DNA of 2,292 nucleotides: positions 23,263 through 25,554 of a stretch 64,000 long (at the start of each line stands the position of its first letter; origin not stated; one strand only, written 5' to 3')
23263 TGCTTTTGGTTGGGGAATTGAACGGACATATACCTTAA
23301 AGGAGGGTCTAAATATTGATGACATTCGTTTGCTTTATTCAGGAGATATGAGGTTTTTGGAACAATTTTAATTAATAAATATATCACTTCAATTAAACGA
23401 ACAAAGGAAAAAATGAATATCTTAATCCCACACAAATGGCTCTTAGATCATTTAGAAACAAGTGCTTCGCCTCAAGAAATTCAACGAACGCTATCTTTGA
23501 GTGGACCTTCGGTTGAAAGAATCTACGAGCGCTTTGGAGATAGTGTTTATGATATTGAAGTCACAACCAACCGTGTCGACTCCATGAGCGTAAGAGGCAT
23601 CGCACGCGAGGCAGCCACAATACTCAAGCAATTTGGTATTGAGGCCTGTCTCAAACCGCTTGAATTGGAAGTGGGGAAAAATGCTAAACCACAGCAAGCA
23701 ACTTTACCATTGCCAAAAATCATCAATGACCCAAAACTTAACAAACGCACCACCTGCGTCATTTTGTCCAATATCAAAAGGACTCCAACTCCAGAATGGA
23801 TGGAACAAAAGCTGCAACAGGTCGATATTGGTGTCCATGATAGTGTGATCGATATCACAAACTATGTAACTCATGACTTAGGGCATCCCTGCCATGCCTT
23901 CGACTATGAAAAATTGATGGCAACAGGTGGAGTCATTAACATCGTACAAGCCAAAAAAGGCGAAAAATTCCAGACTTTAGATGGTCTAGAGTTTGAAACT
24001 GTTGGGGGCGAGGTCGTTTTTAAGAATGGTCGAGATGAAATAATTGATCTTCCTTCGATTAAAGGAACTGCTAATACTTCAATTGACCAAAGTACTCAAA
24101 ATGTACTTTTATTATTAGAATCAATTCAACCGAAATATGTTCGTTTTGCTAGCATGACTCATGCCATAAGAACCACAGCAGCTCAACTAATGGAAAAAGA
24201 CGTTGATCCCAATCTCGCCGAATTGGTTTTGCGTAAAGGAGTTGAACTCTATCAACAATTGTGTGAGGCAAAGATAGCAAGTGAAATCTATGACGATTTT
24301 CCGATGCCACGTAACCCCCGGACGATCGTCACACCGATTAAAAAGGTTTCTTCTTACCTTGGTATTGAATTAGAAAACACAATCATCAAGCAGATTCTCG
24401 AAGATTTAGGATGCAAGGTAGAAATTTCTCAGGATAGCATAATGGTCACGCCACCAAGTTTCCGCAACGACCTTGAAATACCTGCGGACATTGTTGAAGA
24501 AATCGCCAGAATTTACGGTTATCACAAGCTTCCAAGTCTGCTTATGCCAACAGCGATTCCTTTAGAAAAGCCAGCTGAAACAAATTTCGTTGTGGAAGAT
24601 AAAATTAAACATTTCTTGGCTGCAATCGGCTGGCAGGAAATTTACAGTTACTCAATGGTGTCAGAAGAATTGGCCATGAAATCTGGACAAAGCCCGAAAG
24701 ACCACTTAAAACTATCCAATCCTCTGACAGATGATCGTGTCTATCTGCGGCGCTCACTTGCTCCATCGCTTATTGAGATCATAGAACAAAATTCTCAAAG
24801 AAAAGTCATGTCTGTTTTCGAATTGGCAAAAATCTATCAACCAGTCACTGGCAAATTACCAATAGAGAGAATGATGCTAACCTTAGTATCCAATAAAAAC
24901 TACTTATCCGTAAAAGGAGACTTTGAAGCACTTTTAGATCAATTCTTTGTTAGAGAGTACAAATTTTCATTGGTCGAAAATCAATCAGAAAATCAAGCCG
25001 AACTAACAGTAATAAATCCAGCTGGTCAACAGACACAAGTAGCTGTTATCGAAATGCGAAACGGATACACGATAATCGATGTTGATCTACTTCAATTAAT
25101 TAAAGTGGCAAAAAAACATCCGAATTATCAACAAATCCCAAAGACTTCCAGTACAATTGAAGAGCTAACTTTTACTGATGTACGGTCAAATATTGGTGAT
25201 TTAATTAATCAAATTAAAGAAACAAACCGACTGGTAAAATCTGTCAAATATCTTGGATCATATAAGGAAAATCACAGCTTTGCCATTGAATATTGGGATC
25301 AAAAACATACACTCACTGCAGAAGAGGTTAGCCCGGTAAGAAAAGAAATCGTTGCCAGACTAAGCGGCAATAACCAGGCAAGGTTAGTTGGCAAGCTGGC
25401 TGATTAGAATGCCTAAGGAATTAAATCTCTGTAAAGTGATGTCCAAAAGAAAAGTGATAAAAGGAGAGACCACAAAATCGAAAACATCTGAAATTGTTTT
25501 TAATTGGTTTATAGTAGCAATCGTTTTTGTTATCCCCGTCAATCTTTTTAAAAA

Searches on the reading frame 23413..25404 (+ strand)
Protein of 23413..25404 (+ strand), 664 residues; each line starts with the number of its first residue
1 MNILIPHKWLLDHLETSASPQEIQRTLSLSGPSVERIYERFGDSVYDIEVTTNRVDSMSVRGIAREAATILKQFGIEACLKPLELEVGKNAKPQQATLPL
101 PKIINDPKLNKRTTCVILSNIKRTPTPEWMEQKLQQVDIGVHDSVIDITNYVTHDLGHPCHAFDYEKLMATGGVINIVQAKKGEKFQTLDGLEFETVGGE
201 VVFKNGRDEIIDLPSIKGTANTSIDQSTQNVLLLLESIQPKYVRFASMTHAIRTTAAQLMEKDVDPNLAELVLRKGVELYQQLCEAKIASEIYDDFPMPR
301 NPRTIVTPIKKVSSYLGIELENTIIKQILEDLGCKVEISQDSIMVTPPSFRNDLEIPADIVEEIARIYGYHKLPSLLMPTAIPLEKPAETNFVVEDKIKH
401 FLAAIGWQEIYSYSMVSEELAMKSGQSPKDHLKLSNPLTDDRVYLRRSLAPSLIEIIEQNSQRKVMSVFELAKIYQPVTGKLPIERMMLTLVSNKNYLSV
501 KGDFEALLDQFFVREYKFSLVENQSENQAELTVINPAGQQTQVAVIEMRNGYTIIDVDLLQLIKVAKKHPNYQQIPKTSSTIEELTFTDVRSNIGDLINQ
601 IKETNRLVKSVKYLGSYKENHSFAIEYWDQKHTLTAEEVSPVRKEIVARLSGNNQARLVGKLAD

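Call 69: search_protein_families(library=pfam, proteins=[window:23413-25404:+], max_evalue=0.00001)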
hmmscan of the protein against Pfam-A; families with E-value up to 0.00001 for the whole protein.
window:23413-25404:+ (664 aa): 3 families
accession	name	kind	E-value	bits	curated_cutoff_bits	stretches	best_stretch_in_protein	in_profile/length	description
PF03483.22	B3_4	-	8e-40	136.7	29.3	1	111-284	3-173/174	B3/4 domain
PF17759.6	tRNA_synthFbeta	-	4.3e-23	82.3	22.4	1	382-520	9-166/214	Phenylalanyl tRNA synthetase beta chain CLM domain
PF03484.21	B5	-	8.9e-23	80.7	28.6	1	307-370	3-67/67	tRNA synthetase B5 domain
